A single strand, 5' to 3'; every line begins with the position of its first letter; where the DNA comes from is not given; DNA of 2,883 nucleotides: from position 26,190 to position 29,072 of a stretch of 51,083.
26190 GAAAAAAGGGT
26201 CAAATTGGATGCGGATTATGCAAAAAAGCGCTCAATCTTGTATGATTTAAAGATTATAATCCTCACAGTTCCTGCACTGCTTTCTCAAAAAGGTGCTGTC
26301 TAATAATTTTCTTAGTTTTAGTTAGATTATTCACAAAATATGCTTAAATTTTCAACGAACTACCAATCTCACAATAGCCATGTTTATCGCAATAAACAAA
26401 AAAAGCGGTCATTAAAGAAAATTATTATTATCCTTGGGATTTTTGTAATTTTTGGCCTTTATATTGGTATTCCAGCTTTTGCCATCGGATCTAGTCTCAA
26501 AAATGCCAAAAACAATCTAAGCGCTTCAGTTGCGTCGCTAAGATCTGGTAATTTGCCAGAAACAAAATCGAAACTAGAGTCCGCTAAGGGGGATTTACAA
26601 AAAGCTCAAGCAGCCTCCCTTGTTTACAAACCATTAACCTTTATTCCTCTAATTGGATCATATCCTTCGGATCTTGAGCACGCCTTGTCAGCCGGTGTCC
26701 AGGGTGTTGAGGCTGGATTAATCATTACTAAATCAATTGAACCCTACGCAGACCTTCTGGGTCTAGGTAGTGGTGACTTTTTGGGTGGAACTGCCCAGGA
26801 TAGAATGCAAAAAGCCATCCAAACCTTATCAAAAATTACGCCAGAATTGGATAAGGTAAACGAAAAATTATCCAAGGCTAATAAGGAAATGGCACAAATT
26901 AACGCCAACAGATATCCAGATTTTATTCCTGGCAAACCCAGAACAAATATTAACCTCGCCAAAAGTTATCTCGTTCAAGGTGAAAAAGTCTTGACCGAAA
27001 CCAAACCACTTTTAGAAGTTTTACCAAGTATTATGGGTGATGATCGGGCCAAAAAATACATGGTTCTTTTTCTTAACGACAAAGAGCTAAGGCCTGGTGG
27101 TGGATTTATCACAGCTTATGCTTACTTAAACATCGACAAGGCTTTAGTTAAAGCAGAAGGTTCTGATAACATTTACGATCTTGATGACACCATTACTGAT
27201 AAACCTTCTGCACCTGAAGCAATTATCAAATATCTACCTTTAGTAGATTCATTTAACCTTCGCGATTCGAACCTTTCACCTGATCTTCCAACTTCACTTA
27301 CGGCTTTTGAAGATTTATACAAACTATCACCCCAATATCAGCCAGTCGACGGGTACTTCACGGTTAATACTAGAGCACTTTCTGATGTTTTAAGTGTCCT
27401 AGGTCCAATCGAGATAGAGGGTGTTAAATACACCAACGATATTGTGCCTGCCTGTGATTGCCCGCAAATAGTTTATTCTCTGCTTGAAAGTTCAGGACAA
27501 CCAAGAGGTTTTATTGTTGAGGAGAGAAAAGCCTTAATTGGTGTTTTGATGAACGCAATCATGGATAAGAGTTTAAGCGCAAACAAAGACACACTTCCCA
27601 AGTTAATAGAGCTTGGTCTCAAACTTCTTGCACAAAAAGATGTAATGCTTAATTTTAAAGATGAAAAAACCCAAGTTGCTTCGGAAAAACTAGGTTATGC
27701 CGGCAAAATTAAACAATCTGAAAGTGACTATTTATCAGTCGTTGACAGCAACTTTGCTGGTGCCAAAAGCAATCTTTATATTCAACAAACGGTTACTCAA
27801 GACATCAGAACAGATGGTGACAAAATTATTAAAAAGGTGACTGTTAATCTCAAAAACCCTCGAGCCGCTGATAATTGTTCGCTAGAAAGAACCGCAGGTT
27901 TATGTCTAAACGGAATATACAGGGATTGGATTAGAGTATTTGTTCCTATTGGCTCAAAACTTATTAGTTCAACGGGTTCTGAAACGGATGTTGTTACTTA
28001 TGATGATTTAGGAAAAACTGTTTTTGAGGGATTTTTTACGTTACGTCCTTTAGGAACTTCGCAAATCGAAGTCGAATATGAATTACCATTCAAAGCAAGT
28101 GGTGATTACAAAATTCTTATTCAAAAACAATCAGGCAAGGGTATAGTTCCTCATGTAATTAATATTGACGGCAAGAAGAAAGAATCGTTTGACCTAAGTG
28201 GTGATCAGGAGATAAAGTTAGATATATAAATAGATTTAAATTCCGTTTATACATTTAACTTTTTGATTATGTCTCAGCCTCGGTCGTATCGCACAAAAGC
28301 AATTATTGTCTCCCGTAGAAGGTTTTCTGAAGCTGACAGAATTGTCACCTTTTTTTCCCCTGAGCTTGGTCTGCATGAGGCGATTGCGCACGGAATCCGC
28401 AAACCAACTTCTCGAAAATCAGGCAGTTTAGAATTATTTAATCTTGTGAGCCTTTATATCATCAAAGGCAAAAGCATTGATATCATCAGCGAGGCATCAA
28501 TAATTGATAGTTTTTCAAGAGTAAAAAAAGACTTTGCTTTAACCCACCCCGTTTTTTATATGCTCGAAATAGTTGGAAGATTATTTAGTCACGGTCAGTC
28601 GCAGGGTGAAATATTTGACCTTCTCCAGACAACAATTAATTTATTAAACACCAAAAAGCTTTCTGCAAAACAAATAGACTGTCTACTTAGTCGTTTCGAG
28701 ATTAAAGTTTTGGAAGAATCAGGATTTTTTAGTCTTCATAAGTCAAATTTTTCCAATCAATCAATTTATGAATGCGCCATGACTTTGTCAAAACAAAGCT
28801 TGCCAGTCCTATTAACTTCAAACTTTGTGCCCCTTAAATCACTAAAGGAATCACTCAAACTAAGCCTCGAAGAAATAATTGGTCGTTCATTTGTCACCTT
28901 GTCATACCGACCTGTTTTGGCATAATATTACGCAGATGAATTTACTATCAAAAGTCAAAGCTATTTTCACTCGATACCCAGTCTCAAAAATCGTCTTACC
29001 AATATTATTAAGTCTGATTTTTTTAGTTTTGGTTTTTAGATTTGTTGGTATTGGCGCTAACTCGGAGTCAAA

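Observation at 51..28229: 24-gene co-directional glycan-assembly supercluster: 19 glycosyltransferases, six of them GT-C, with no recognisable flippase or exporter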

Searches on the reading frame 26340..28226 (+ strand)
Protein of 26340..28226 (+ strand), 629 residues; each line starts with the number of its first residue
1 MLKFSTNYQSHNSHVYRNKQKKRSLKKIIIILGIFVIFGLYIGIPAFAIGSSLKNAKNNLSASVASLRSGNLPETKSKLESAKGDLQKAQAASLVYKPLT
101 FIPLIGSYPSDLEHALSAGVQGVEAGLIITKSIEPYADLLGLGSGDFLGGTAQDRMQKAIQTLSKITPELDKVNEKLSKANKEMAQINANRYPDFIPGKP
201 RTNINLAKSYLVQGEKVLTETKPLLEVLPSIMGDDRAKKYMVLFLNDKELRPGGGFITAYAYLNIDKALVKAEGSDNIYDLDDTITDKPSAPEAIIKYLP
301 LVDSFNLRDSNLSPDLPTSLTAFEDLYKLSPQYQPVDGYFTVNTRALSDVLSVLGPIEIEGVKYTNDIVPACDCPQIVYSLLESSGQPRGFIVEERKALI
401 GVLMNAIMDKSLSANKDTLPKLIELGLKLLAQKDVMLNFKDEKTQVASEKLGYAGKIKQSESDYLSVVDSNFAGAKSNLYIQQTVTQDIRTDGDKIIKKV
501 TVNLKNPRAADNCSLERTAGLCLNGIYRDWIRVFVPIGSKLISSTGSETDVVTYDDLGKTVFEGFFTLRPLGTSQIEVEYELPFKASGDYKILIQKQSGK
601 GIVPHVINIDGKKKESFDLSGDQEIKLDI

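Call 5: search_protein_families(library=pfam, proteins=[window:26340-28226:+], max_evalue=0.01)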
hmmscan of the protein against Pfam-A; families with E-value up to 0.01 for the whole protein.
window:26340-28226:+ (629 aa): 1 family
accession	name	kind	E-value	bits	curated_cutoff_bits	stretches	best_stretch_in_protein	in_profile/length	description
PF13196.11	DUF4012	-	2.7e-17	64.1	28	1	237-367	3-133/144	Protein of unknown function (DUF4012)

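Call 13: search_protein_families(library=ncbifam, proteins=[window:26340-28226:+], max_evalue=0.001)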
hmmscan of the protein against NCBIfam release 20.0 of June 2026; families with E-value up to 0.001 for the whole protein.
window:26340-28226:+ (629 aa): 0 families

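Call 42: find_homologous_proteins(query=window:26340-28226:+, max_evalue=0.00001)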
Query window:26340-28226:+ (629 aa): 1729 proteins with E <= 0.00001 among 8000 candidates; the best 120 are listed.
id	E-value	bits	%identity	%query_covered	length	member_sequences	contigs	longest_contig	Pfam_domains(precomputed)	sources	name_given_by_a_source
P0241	0.0e+0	1381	100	100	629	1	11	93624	PF13196.12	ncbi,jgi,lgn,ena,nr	ncbi:DUF4012 domain-containing protein [Candidatus Curtissbacteria bacterium]|nr:DUF4012 domain-cont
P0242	0.0e+0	1378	100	100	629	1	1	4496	PF13196.12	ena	-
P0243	0.0e+0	1341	96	100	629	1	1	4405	PF13196.12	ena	-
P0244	0.0e+0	1327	95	100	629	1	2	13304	PF13196.12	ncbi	-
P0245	0.0e+0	1291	93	100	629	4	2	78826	PF13196.12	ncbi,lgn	-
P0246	0.0e+0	1153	81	100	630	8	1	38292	PF13196.12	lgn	-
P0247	0.0e+0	1147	81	100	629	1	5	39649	PF13196.12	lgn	-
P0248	0.0e+0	1132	80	100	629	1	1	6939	PF13196.12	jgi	-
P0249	0.0e+0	1123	79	100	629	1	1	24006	PF13196.12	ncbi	-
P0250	0.0e+0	1075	80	94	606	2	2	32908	PF13196.12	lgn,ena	-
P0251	0.0e+0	1056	75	100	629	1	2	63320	PF13196.12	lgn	-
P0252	9.7e-178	610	48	96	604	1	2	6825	PF13196.12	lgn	-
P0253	2.8e-174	599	48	92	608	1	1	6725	PF13196.12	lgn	-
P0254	6.4e-174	598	48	92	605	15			PF13196.12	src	-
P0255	9.6e-174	597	48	93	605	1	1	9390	PF13196.12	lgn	-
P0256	1.2e-173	597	47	93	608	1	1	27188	PF13196.12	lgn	-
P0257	1.9e-173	596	47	93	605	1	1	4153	PF13196.12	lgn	-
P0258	2.6e-173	596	49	91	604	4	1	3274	PF13196.12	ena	-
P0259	6.0e-173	595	46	93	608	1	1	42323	PF13196.12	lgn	-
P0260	1.7e-172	593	47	97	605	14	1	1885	PF13196.12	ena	-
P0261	1.8e-172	593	48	96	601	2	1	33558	PF13196.12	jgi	-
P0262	2.0e-172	593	48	91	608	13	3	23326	PF13196.12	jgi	-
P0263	2.8e-172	592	48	91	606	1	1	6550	PF13196.12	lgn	-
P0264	3.6e-172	592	47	92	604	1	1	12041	PF13196.12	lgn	-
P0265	3.6e-172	592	47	95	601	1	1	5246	PF13196.12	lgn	-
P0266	3.6e-172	592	48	91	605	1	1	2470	PF13196.12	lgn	-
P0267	1.2e-171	590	47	93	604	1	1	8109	PF13196.12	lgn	-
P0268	1.5e-171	590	47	96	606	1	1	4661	PF13196.12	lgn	-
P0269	1.6e-171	590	49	88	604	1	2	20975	PF13196.12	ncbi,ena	-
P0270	2.4e-171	589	45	95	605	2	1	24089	PF13196.12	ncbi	-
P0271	2.9e-171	589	46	96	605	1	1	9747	PF13196.12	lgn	-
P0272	4.5e-171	588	46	96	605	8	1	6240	PF13196.12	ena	-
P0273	9.5e-171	587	48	90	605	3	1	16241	PF13196.12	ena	-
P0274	1.5e-170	587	47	93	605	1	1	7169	PF13196.12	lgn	-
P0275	1.6e-170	587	48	95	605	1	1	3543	PF13196.12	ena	-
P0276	4.7e-170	585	47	92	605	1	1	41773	PF13196.12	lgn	-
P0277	5.4e-170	585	47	91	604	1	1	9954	PF13196.12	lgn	-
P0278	5.8e-170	585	47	95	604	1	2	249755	PF13196.12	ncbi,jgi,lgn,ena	-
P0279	5.8e-170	585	47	90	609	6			PF13196.12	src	-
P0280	1.1e-169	584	46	94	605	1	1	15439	PF13196.12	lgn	-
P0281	1.3e-169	584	47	89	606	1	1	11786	PF13196.12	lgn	-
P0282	1.4e-169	584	47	95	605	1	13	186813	PF13196.12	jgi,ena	-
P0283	2.2e-169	583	47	97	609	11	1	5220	PF13196.12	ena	-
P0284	2.4e-169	583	47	95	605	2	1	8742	PF13196.12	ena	-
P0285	2.9e-169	582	46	97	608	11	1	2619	PF13196.12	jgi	-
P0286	3.6e-169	582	47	94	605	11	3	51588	PF13196.12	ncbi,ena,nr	ncbi:hypothetical protein A3G16_02095 [Candidatus Curtissbacteria bacterium RIFCSPLOWO2_12_FULL_41_1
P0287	3.6e-169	582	46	97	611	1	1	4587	PF13196.12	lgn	-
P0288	4.8e-169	582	47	95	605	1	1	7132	PF13196.12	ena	-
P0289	7.1e-169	581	46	94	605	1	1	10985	PF13196.12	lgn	-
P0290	9.2e-169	581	47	93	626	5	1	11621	PF13196.12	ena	-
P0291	1.1e-168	581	47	91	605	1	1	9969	PF13196.12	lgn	-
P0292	1.4e-168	580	45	95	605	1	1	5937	PF13196.12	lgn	-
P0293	1.6e-168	580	46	95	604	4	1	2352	PF13196.12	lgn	-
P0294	1.6e-168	580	46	91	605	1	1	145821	PF13196.12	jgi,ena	-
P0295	1.7e-168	580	46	97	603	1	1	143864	PF13196.12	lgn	-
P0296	2.1e-168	580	48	91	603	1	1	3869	PF13196.12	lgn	-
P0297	2.3e-168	579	45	93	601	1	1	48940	PF13196.12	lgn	-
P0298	2.3e-168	579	48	90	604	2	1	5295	PF13196.12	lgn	-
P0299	2.9e-168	579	46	93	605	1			PF13196.12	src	-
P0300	3.4e-168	579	46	95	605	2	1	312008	PF13196.12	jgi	-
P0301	3.6e-168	579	47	97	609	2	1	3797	PF13196.12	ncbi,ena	-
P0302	3.8e-168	579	46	95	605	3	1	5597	PF13196.12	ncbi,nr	ncbi:DUF4012 domain-containing protein [Candidatus Curtissbacteria bacterium]|nr:DUF4012 domain-cont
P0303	4.0e-168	579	47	93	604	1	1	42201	PF13196.12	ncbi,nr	ncbi:MAG: DUF4012 domain-containing protein [Candidatus Curtissbacteria bacterium]|nr:DUF4012 domain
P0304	9.0e-168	578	46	100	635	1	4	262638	PF13196.12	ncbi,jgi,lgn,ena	-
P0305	1.3e-167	577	46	96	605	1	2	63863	PF13196.12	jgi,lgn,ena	-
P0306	1.9e-167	576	46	95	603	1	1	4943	PF13196.12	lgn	-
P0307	2.3e-167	576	46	92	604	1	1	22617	PF13196.12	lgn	-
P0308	2.7e-167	576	46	96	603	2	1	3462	PF13196.12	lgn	-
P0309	2.7e-167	576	46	95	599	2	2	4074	PF13196.12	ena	-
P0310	3.6e-167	576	46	95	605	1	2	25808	PF13196.12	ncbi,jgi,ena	-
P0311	4.1e-167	575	46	91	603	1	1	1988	PF13196.12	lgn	-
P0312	5.6e-167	575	47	97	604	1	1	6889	PF13196.12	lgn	-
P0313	1.2e-166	574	46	91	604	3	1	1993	PF13196.12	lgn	-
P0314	1.8e-166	573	45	97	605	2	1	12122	PF13196.12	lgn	-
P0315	1.8e-166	573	45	96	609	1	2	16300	PF13196.12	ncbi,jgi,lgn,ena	-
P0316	3.1e-166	572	46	93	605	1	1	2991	PF13196.12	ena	-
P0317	3.3e-166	572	47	90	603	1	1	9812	PF13196.12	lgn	-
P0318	4.1e-166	572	46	97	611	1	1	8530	PF13196.12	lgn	-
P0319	4.2e-166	572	46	93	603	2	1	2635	PF13196.12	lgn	-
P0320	5.7e-166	572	44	96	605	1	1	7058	PF13196.12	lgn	-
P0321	7.1e-166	571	46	91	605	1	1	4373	PF13196.12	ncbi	-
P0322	1.1e-165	571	47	91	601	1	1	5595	PF13196.12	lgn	-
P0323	1.1e-165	571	47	91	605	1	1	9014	PF13196.12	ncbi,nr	ncbi:DUF4012 domain-containing protein [Candidatus Curtissbacteria bacterium]|nr:DUF4012 domain-cont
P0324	1.3e-165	570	47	97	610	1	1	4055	PF13196.12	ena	-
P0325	1.5e-165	570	46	97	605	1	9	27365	PF13196.12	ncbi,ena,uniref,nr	ncbi:hypothetical protein A3A48_03380 [Candidatus Curtissbacteria bacterium RIFCSPLOWO2_01_FULL_37_9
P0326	2.9e-165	569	45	95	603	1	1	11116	PF13196.12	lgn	-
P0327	2.9e-165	569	46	90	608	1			PF13196.12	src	-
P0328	3.8e-165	569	46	93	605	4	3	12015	PF13196.12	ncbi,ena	ncbi:MAG: DUF4012 domain-containing protein [Patescibacteria group bacterium]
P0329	3.9e-165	569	45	97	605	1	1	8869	PF13196.12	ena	-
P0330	4.3e-165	569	47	90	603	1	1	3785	PF13196.12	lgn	-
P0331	5.1e-165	568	45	96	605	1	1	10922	PF13196.12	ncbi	-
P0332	5.2e-165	568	46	95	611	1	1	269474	PF13196.12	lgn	-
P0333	6.3e-165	568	47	90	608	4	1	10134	PF13196.12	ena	-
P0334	7.0e-165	568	47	90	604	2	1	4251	PF13196.12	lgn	-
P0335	1.0e-164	567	46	93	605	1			PF13196.12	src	-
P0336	1.0e-164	567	46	95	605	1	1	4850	PF13196.12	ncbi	-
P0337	1.0e-164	567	46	92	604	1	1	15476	PF13196.12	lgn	-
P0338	1.4e-164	567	46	96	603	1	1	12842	PF13196.12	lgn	-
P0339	1.5e-164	567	46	95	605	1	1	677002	PF13196.12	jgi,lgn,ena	-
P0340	3.1e-164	566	45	91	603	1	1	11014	PF13196.12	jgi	jgi:hypothetical protein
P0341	5.4e-164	565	46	91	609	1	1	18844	PF13196.12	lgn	-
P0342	7.7e-164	565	45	93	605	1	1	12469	PF13196.12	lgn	-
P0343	7.9e-164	564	45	92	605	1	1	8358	PF13196.12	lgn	-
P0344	9.3e-164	564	45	96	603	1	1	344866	PF13196.12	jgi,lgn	jgi:hypothetical protein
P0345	1.0e-163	564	44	97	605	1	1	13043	PF13196.12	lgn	-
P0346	1.0e-163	564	45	97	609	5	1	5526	PF13196.12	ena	-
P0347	1.3e-163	564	45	96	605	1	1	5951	PF13196.12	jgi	-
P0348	1.6e-163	563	47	91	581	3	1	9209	PF13196.12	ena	-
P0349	1.7e-163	563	45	91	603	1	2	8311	PF13196.12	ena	-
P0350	1.9e-163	563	46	95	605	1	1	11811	PF13196.12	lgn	-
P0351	4.0e-163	562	45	91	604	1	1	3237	PF13196.12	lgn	-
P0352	4.9e-163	562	45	95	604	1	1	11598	PF13196.12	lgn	-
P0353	6.1e-163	562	47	88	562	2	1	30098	PF13196.12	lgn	-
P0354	7.6e-163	561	45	92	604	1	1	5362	PF13196.12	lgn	-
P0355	7.6e-163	561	44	95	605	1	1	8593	PF13196.12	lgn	-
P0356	7.7e-163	561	46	91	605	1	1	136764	PF13196.12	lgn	-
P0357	8.1e-163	561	45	93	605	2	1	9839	PF13196.12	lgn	-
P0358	8.8e-163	561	46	96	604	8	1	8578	PF13196.12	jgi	jgi:hypothetical protein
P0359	2.1e-162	560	45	97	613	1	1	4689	PF13196.12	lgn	-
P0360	2.7e-162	559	46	94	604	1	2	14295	PF13196.12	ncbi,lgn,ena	-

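Call 44: find_encoding_contigs(protein=P0241, flank=10000, max_places=3)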
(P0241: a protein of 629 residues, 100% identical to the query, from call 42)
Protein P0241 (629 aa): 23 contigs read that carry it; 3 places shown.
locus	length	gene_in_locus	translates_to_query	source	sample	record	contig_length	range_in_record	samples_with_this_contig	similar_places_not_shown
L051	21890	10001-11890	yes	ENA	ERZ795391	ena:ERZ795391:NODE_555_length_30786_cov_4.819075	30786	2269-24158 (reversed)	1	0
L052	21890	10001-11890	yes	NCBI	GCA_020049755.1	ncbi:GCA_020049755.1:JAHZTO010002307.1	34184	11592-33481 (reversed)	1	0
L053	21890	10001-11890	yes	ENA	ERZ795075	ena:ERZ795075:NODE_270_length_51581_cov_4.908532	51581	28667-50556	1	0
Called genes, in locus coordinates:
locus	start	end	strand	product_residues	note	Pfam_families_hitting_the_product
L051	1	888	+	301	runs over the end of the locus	PF00535:Glycos_transf_2, PF13641:Glyco_tranf_2_3, PF10111:Glyco_tranf_2_2 (weak), PF13632:Glyco_trans_2_3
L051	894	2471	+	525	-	PF04932:Wzy_C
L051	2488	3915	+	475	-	PF13231:PMT_2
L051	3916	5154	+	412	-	PF13439:Glyco_transf_4 (faint), PF00534:Glycos_transf_1, PF13692:Glyco_trans_1_4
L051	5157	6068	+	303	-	PF00535:Glycos_transf_2, PF10111:Glyco_tranf_2_2, PF13641:Glyco_tranf_2_3, PF13632:Glyco_trans_2_3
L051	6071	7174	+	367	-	PF13439:Glyco_transf_4, PF00534:Glycos_transf_1, PF13692:Glyco_trans_1_4, PF20706:GT4-conflict, PF13524:Glyco_trans_1_2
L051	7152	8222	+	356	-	PF00534:Glycos_transf_1, PF13692:Glyco_trans_1_4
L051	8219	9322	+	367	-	PF00483:NTP_transferase, PF22640:ManC_GMP_beta-helix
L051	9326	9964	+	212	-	PF02397:Bac_transf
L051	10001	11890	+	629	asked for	PF13196:DUF4012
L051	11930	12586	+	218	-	PF11967:RecO_N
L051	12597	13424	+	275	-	-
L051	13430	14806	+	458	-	PF03129:HGTP_anticodon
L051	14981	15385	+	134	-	PF02381:MraZ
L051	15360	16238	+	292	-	PF01795:Methyltransf_5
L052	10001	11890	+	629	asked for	PF13196:DUF4012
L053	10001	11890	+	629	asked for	PF13196:DUF4012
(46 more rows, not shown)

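Call 53: find_encoding_contigs(protein=P0339, flank=10000, max_places=1)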
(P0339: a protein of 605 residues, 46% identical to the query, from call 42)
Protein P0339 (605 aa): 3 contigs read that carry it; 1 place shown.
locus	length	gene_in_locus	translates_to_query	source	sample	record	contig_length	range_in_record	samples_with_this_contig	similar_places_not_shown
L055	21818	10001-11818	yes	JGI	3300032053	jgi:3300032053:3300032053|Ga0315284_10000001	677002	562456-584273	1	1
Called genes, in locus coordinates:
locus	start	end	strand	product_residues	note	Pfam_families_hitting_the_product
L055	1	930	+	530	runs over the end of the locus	PF04932:Wzy_C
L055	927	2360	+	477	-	PF13231:PMT_2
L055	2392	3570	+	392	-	PF13439:Glyco_transf_4, PF13692:Glyco_trans_1_4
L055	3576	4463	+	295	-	PF00535:Glycos_transf_2, PF10111:Glyco_tranf_2_2 (weak), PF13641:Glyco_tranf_2_3, PF13632:Glyco_trans_2_3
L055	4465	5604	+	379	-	PF13439:Glyco_transf_4, PF00534:Glycos_transf_1, PF20706:GT4-conflict, PF13692:Glyco_trans_1_4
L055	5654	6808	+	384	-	PF04464:Glyphos_transf (faint)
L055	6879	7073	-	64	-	-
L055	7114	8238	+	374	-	PF00534:Glycos_transf_1, PF13692:Glyco_trans_1_4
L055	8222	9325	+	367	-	PF00483:NTP_transferase, PF22640:ManC_GMP_beta-helix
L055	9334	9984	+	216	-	PF02397:Bac_transf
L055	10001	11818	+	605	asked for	PF13196:DUF4012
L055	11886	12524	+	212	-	PF11967:RecO_N, PF02565:RecO_C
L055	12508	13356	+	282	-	-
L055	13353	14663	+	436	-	PF00587:tRNA-synt_2b (weak), PF03129:HGTP_anticodon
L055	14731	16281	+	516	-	PF13230:GATase_4, PF13522:GATase_6, PF13537:GATase_7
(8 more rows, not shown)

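Call 60: predict_structure(alignment_id=A3)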
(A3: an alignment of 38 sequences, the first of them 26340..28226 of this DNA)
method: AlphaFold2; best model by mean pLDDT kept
length: 629 residues; sequences in the alignment: 38
mean_pLDDT: 79.0   pTM: 0.71
mean pLDDT of the five models: 79.0, 78.7, 77.1, 76.6, 73.0
residues with pLDDT >= 90: 137; 70-90: 361; 50-70: 83; < 50: 48
segments of 3 or more residues with pLDDT < 50: 1-22, 385-398, 514-521
pLDDT, mean of each block of 10 residues (from residue 1): 39 43 64 79 81 88 81 89 90 80 76 88 88 73 55 67 78 88 85 79 81 73 82 90 82 83 84 79 88 76 82 90 93 92 86 81 77 68 48 44 70 68 82 91 89 85 90 57 92 90 83 43 60 95 91 94 86 92 81 90 90 85 85
secondary structure, 60 per line:
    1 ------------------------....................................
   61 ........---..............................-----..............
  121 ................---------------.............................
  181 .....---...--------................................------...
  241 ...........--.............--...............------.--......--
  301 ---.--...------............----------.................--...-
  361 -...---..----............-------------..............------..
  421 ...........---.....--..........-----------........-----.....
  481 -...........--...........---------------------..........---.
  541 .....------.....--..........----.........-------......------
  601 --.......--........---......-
elements in order: H25-68 H72-101 H107-136 H152-185 H200-231 E238-251 E254-266 E269-277 H278-283 H293-298 H316-327 E338-343 H344-354 E357-359 E362-364 H376-385 H399-412 H419-431 E435-439 H442-451 E463-470 H476-480 E482-492 E495-505 E527-536 E540-545 E552-556 E559-568 E573-581 E589-594 E603-609 E612-619 E623-628

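Call 63: fold_search(model_id=the predicted structure, library=pdb)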
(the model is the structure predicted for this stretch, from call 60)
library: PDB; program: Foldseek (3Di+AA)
matches with E <= 10: 1006; with E <= 0.001: 1
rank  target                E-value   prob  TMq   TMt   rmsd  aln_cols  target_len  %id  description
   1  6koy_A                8.8e-04  1.00  0.14  0.19   7.2       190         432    9  Crystal structure of two domain M1 Zinc metallopeptidase E323A mutant bound to L-tryptophan amino acid (released 2020-01-22)
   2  6ifg_A                1.1e-03  1.00  0.14  0.19   7.3       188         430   10  Crystal structure of M1 zinc metallopeptidase E323A mutant bound to Tyr-ser-ala substrate from Deinococcus radiodurans (released 2019-09-25)
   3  6koz_B                1.3e-03  1.00  0.11  0.15  10.1       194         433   10  Crystal structure of two domain M1 zinc metallopeptidase E323 mutant bound to L-Leucine amino acid (released 2020-01-22)
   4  8cgp_B                1.5e-03  1.00  0.13  0.10   6.5       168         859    8  Insulin regulated aminopeptidase (IRAP) in complex with an allosteric aryl sulfonamide inhibitor (released 2024-01-31)
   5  6ifg_B                1.6e-03  1.00  0.14  0.19   7.0       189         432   10  Crystal structure of M1 zinc metallopeptidase E323A mutant bound to Tyr-ser-ala substrate from Deinococcus radiodurans (released 2019-09-25)
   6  6iff_A                1.7e-03  1.00  0.11  0.15  10.7       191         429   10  Crystal structure of M1 zinc metallopeptidase E323A mutant from Deinococcus radiodurans (released 2019-09-25)
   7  6kp1_A                1.8e-03  1.00  0.11  0.15  10.7       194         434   10  Crystal structure of two domain M1 zinc metallopeptidase E323A mutant bound to L-methionine amino acid (released 2020-06-24)
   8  6a8z_B                2.5e-03  1.00  0.11  0.15  10.7       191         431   10  Crystal structure of M1 zinc metallopeptidase from Deinococcus radiodurans (released 2019-07-17)
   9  6koz_A                2.6e-03  1.00  0.13  0.18   7.6       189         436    8  Crystal structure of two domain M1 zinc metallopeptidase E323 mutant bound to L-Leucine amino acid (released 2020-01-22)
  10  6a8z_A                3.1e-03  0.99  0.11  0.15  10.7       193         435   10  Crystal structure of M1 zinc metallopeptidase from Deinococcus radiodurans (released 2019-07-17)
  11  6kp0_A                4.2e-03  0.99  0.11  0.15   9.9       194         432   10  Crystal structure of two domain M1 zinc metallopeptidase E323A mutant bound to L-arginine (released 2020-01-22)
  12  5lg6_A                4.6e-03  1.00  0.13  0.10   6.9       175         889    8  Structure of the deglycosylated porcine aminopeptidase N ectodomain (released 2017-04-12)
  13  5lg6_B                5.6e-03  1.00  0.13  0.10   6.9       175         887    8  Structure of the deglycosylated porcine aminopeptidase N ectodomain (released 2017-04-12)
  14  2gtq                  5.8e-03  1.00  0.13  0.10  10.3       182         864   12  Crystal structure of aminopeptidase N from human pathogen Neisseria meningitidis (released 2006-05-30)
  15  4pw4                  6.1e-03  1.00  0.13  0.10   6.6       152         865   12  Crystal structure of Aminopeptidase N in complex with phosphonic acid analogue of homophenylalanine L-(R)-hPheP (released 2014-06-25)
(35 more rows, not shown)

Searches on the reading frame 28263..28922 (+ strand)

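Call 5: search_protein_families(library=pfam, proteins=[window:28263-28922:+], max_evalue=0.01)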
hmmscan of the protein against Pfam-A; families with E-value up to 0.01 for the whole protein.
window:28263-28922:+ (220 aa): 2 families
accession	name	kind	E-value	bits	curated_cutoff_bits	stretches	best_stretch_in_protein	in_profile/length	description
PF11967.14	RecO_N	-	3.2e-20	72.4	27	1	8-84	3-80/80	Recombination protein O N terminal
PF02565.21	RecO_C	-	1.1e-05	25.6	22.1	1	97-155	10-64/157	Recombination protein O C terminal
